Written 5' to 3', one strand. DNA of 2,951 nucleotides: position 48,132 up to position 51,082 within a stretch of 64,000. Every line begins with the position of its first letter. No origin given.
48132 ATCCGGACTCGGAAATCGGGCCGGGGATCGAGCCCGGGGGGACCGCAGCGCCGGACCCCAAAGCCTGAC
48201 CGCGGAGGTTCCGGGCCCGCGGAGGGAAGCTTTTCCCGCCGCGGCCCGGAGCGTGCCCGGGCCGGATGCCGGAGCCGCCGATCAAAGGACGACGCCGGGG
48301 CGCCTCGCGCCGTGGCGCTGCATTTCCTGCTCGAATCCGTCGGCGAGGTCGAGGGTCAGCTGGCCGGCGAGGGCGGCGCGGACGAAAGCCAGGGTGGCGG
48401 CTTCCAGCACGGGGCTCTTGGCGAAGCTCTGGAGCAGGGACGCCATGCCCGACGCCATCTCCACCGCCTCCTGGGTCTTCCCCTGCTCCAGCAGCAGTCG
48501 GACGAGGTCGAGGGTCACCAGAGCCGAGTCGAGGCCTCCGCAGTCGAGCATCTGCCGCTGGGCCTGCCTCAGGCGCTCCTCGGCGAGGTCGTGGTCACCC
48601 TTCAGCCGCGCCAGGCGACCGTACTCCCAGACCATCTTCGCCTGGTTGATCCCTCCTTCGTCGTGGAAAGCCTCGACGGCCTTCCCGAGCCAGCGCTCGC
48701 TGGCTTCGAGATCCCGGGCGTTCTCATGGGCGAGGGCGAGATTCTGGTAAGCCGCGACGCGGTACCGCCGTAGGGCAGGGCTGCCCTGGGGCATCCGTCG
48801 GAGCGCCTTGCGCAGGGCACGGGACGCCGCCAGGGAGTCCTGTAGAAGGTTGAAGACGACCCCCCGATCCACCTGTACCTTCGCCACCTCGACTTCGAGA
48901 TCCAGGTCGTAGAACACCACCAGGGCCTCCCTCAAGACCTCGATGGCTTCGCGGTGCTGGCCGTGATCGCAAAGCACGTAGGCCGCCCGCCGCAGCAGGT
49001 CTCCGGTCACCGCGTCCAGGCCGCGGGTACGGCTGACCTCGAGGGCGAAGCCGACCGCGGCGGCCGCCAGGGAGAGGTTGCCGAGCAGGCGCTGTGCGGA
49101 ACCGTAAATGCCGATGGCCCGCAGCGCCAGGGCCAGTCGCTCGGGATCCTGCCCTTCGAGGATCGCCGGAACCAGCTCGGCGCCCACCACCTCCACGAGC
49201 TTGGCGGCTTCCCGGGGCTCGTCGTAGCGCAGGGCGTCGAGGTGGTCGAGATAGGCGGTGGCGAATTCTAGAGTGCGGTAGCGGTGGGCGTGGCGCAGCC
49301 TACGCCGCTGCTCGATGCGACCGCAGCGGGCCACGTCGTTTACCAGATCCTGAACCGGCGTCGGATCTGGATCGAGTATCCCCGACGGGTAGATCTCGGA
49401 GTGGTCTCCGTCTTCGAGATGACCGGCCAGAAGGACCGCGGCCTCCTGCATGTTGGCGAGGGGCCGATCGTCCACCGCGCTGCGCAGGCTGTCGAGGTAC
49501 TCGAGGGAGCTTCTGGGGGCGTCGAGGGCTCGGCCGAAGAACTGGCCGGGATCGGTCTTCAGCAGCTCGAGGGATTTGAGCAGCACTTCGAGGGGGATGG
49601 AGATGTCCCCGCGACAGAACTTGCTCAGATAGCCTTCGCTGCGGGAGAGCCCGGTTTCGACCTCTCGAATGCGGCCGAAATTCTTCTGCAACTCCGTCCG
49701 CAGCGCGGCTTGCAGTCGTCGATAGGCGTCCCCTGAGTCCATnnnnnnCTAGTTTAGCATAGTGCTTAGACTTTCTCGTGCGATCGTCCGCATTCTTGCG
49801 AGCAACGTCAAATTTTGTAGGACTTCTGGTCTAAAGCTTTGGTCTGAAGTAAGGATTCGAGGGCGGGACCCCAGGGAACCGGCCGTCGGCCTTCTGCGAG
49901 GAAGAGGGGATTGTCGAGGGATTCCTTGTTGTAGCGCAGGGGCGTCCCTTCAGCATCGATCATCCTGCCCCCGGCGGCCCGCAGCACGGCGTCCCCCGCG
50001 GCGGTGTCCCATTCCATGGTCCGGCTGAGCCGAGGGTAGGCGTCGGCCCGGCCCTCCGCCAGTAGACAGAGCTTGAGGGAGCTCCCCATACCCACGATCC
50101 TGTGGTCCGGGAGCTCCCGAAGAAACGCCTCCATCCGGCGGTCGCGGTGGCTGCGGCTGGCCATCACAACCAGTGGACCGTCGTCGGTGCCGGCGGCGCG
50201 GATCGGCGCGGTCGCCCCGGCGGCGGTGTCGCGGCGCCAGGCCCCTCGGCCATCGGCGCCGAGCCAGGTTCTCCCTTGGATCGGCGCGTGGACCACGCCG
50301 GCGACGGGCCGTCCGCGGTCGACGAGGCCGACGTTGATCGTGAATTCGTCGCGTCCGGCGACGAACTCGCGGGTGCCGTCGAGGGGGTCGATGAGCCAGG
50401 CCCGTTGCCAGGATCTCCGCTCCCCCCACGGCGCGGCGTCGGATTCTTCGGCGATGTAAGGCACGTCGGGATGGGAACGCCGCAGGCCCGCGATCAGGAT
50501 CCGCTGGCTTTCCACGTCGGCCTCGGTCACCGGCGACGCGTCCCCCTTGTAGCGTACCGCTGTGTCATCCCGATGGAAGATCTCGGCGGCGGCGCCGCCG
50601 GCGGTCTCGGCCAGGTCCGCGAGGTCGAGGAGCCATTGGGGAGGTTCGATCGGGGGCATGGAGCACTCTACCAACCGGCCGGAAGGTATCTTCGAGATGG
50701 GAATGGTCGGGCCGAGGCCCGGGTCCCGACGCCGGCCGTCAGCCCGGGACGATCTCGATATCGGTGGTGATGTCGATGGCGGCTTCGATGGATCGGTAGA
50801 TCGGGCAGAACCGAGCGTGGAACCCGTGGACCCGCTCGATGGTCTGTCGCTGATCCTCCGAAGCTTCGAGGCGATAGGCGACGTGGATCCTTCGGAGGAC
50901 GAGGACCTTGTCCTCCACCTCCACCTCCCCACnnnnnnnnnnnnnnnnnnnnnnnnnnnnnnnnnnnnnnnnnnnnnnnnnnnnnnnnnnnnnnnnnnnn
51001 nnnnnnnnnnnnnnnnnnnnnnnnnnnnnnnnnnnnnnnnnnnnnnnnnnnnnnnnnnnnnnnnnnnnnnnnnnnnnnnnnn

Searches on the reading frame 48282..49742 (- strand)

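Call 8: search_protein_families(library=ncbifam, proteins=[window:48282-49742:-], max_evalue=0.01)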
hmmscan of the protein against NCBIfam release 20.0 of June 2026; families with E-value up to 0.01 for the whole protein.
window:48282-49742:- (486 aa): 3 families
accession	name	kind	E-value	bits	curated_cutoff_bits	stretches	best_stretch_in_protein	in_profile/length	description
NF041717.1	HaaA_phane_TPR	equivalog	4.7e-05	21.7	1125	1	211-429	636-854/882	cyclophane-containing RiPP biosynthesis TPR protein HaaT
NF047371.1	FlcA_CTERM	equivalog_domain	0.00037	19.1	300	1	252-394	314-458/646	periplasmic flagellar collar protein FlcA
NF053720.1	NsdA_fam_reg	subfamily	0.00055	19.6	75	1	240-444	194-404/432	NsdA family TPR-like regulatory protein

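Call 9: search_protein_families(library=pfam, proteins=[window:48282-49742:-], max_evalue=0.01)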
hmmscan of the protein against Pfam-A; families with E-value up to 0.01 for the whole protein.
window:48282-49742:- (486 aa): 6 families
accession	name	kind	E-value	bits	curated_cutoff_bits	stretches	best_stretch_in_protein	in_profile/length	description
PF13424.12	TPR_12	-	2e-09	37.9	30.1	1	372-429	7-67/77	Tetratricopeptide repeat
PF13181.12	TPR_8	-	5.9e-05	23.4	25.7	0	330-357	2-29/34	Tetratricopeptide repeat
PF17874.7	TPR_MalT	-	0.00088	19.1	45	1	196-437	29-270/336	MalT-like TPR region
PF07719.23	TPR_2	-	0.0013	19.1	27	0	249-274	3-28/34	Tetratricopeptide repeat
PF00515.34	TPR_1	-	0.0029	17.8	27.8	0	330-357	2-29/34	Tetratricopeptide repeat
PF13374.12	TPR_10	-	0.0072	16.8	27.5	0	330-357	3-30/42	Tetratricopeptide repeat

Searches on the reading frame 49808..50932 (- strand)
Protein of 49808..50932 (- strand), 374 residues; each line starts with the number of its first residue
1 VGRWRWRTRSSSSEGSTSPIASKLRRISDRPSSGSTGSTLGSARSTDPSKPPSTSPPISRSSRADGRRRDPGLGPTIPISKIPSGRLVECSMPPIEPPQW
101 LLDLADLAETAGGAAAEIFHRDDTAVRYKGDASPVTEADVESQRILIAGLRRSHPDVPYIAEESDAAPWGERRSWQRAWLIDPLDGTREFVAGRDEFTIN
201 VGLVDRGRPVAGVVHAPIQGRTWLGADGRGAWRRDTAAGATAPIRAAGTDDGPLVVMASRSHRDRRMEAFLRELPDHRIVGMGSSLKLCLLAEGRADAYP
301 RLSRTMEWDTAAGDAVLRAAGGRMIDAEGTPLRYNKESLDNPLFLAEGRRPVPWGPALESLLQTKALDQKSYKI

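Call 9: search_protein_families(library=pfam, proteins=[window:49808-50932:-], max_evalue=0.01)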
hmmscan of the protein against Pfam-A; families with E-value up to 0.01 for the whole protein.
window:49808-50932:- (374 aa): 1 family
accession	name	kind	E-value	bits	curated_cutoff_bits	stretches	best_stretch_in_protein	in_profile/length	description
PF00459.30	Inositol_P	-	5.9e-52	177.2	27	1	106-338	11-249/271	Inositol monophosphatase family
